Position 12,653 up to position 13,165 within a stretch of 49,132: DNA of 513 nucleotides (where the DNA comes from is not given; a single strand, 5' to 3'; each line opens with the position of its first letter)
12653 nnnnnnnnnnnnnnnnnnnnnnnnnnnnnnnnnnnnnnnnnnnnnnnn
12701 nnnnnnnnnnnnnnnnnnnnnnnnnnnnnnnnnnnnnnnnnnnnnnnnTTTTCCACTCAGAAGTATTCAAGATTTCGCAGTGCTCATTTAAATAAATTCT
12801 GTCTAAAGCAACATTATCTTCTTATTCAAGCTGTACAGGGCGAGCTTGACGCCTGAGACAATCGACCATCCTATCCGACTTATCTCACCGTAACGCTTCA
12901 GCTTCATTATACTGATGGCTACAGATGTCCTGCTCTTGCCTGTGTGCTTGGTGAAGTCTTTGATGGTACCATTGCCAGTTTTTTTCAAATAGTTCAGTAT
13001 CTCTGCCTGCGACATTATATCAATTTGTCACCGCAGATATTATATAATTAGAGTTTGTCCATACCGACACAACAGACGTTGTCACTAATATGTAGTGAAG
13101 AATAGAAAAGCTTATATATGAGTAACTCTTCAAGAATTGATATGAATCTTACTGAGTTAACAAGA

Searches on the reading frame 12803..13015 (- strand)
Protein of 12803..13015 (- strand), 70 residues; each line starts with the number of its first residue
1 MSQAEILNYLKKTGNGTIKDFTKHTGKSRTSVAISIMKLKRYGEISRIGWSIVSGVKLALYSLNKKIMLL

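Call 3: search_protein_families(library=pfam, proteins=[window:12803-13015:-], max_evalue=1)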
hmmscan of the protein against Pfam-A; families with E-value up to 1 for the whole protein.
window:12803-13015:- (70 aa): 3 families
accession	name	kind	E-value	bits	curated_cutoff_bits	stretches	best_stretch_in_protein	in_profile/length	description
PF08221.17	HTH_9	-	0.072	13.6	23.4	1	5-39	17-51/62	RNA polymerase III subunit RPC82 helix-turn-helix domain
PF05584.17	Sulfolobus_pRN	-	0.079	13.5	20.8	1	14-65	17-67/72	Sulfolobus plasmid regulatory protein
PF12802.13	MarR_2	-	0.23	12.1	27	1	2-43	6-48/61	MarR family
